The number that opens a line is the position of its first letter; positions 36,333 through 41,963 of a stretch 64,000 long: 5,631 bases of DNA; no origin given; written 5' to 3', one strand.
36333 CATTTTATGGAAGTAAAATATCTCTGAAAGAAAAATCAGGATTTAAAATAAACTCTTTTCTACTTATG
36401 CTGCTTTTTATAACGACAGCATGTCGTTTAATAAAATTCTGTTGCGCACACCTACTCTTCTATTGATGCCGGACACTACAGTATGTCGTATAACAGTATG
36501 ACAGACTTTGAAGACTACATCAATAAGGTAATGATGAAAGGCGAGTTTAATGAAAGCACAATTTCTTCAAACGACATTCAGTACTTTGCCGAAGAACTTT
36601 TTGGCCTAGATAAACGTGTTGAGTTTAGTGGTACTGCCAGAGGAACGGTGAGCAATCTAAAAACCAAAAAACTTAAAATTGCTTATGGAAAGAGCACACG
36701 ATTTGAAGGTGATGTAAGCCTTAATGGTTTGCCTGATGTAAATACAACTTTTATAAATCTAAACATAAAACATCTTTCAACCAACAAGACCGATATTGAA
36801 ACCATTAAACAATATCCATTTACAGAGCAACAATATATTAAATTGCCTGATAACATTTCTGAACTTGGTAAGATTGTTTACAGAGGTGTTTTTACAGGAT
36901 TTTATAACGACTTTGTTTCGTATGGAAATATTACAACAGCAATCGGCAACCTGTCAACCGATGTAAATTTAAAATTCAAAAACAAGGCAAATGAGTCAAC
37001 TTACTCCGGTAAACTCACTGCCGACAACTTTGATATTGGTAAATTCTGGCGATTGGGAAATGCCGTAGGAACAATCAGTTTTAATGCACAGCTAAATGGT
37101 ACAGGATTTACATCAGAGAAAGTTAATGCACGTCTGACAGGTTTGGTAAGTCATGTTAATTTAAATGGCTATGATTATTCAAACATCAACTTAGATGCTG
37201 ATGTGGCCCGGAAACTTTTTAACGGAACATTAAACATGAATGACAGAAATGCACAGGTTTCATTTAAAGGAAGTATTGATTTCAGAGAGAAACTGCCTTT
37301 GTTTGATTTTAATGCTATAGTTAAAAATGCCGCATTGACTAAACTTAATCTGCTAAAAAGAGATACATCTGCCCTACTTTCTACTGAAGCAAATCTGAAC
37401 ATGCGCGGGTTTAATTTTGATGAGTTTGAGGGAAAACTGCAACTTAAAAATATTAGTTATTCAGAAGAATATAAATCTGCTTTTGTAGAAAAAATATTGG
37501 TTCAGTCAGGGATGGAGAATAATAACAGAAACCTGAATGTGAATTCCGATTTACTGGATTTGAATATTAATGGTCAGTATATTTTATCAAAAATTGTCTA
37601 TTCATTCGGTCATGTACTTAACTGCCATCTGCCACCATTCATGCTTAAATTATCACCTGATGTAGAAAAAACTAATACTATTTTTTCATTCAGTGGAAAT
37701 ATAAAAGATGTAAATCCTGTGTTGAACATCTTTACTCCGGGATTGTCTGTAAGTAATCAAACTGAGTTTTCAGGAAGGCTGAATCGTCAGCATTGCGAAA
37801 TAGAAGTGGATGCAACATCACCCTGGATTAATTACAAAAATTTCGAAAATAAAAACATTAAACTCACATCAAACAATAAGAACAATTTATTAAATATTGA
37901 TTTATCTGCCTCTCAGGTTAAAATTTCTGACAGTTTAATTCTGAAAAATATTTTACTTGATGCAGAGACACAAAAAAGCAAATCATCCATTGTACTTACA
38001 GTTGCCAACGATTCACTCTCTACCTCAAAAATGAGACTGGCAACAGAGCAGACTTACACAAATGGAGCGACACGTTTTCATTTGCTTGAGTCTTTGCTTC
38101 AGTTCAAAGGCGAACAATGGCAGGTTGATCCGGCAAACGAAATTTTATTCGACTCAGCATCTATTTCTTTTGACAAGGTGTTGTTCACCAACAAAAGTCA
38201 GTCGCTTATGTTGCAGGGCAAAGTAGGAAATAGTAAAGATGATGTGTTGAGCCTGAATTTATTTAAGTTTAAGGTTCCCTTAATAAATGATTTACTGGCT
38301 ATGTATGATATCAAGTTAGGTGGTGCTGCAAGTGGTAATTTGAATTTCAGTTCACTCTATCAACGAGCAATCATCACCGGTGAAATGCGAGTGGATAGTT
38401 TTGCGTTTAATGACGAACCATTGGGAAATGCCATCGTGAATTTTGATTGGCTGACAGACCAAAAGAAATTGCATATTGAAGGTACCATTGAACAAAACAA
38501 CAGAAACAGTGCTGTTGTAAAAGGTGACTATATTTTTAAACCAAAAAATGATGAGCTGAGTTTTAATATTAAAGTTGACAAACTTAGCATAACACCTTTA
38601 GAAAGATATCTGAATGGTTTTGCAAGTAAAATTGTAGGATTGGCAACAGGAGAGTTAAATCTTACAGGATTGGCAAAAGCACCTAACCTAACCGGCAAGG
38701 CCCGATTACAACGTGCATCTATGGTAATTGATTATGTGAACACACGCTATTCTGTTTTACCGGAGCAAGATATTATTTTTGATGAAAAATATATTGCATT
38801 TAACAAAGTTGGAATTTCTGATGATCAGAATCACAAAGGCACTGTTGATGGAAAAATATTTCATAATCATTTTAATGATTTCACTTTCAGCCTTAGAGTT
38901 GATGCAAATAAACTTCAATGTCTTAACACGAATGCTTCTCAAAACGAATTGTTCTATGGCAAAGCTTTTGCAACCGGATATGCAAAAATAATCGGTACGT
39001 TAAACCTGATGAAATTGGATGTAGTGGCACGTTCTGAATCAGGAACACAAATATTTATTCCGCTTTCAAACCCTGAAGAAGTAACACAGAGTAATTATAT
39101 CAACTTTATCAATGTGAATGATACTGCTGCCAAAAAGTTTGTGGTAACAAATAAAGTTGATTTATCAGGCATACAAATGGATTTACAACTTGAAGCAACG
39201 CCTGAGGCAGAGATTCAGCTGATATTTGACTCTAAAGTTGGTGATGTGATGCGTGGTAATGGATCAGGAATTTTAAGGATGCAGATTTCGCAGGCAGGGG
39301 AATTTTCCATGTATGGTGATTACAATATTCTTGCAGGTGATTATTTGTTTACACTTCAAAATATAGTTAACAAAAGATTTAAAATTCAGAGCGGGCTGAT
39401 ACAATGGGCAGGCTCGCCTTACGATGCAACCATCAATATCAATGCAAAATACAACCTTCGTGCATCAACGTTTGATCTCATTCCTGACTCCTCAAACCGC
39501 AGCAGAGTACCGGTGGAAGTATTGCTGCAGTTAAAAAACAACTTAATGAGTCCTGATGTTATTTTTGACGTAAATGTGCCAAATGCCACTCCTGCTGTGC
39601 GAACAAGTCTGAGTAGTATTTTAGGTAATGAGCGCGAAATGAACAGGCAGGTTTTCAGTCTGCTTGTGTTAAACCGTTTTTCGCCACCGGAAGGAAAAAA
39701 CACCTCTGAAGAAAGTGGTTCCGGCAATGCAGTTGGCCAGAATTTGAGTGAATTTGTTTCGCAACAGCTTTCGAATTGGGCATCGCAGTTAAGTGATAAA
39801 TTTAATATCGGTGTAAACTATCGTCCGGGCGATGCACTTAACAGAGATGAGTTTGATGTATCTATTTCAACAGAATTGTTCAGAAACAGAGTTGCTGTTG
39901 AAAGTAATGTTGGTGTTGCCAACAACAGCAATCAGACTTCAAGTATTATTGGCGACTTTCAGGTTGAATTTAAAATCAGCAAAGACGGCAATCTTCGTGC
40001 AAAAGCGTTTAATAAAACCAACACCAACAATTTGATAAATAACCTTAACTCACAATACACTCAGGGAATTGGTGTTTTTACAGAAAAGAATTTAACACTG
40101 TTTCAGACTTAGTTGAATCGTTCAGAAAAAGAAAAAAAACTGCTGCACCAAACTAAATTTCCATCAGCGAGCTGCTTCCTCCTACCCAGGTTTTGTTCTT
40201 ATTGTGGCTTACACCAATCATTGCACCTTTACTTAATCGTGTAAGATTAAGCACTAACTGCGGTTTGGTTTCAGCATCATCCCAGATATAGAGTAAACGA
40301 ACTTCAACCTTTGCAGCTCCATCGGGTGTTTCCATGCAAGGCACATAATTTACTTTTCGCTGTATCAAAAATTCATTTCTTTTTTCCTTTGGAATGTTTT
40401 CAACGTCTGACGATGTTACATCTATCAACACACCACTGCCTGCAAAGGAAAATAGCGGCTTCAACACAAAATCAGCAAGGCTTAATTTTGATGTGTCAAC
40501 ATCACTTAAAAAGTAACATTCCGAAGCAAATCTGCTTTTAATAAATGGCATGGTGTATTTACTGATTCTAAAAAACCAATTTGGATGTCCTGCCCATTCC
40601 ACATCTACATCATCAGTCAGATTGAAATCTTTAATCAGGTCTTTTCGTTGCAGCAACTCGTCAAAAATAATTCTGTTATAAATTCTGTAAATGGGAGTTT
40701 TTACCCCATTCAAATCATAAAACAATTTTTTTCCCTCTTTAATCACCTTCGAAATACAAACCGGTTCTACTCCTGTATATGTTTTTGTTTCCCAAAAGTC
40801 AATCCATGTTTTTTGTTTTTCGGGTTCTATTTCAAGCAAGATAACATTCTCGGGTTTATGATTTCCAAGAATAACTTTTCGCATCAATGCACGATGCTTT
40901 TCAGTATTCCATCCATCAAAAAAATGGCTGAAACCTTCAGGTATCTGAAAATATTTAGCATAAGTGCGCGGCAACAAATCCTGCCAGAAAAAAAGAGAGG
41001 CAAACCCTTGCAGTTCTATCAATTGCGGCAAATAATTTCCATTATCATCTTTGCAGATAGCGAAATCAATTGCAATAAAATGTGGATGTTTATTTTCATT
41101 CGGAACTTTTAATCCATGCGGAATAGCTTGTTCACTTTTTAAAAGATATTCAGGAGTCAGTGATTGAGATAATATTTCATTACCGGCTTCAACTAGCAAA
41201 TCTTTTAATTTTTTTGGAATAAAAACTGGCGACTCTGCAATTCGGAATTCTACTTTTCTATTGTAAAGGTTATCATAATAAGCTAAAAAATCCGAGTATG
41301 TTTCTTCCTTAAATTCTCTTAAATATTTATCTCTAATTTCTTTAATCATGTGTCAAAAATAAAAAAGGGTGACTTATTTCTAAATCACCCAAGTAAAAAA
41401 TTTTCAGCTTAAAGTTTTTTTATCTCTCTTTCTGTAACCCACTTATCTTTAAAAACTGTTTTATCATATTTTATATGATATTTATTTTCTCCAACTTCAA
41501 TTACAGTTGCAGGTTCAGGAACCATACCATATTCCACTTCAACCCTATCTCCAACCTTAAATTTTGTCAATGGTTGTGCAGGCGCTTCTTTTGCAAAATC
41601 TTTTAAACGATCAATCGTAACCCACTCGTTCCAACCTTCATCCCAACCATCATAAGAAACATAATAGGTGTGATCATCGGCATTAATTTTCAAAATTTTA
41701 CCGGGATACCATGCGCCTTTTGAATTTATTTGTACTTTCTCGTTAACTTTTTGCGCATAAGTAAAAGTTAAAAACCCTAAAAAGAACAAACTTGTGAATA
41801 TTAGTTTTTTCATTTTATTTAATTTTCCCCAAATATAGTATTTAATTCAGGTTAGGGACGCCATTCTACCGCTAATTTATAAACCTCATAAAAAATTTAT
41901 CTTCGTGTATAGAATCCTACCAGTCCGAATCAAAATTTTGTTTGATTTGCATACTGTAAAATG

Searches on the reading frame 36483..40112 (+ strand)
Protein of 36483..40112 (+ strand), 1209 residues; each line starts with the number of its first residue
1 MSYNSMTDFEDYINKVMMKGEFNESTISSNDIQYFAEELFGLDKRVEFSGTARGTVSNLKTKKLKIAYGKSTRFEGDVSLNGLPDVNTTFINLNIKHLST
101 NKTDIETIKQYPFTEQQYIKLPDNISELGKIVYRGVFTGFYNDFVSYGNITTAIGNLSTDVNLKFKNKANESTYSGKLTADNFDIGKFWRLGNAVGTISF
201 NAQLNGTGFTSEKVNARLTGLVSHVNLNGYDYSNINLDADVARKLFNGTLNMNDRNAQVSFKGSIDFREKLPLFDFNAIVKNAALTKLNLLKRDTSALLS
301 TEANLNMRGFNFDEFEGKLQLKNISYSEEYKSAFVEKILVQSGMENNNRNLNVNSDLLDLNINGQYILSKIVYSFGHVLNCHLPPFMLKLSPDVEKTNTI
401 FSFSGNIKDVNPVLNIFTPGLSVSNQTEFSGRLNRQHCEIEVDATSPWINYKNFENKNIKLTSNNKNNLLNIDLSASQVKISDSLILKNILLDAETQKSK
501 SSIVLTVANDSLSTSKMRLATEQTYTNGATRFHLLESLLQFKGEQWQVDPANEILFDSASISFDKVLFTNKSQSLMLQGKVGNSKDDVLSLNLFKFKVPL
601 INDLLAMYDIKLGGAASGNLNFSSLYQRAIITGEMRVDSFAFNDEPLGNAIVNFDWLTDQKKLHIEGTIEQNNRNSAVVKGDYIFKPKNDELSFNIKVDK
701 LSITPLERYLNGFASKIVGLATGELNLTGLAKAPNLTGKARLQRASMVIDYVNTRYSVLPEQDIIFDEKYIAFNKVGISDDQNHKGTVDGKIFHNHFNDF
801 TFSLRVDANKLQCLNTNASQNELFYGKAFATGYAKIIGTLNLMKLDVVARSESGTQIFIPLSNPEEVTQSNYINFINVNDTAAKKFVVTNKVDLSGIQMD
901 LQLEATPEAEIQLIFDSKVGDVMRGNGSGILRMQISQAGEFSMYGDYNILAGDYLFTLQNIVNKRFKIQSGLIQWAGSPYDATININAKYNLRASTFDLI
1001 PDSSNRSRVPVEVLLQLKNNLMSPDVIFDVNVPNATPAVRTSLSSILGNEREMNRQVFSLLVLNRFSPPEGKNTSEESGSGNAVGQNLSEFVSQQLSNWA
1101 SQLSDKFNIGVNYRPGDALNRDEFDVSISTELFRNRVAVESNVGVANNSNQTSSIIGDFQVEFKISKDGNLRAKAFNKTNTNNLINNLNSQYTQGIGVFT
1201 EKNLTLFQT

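Call 23: search_protein_families(library=pfam, proteins=[window:36483-40112:+], max_evalue=0.0001)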
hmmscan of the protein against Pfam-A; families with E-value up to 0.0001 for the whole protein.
window:36483-40112:+ (1209 aa): 1 family
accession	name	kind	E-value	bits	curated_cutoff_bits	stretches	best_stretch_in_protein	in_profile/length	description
PF04357.19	TamB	-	2.8e-56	191.9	22.4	1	779-1181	6-370/381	TamB, inner membrane protein subunit of TAM complex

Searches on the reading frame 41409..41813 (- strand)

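Call 50: search_protein_families(library=pfam, proteins=[window:41409-41813:-], max_evalue=0.001)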
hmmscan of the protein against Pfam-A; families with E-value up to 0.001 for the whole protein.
window:41409-41813:- (134 aa): 5 families
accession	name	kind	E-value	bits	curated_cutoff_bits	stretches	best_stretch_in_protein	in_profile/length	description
PF05641.18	Agenet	-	3.2e-09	37.6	27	1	31-68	13-54/61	Agenet domain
PF11717.14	Tudor-knot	-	4.1e-07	30.2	20.8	1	23-71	3-54/55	RNA binding activity-knot of a chromodomain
PF09870.14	DUF2097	-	1.1e-05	26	25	0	84-132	17-63/84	Uncharacterized protein conserved in archaea (DUF2097)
PF17516.8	ProQ_C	-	0.00016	21.4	23.3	1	84-109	4-29/51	ProQ C-terminal domain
PF22732.2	MSL3_chromo-like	-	0.00066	20.1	28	1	46-74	38-66/78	MSL3 chromodomain-like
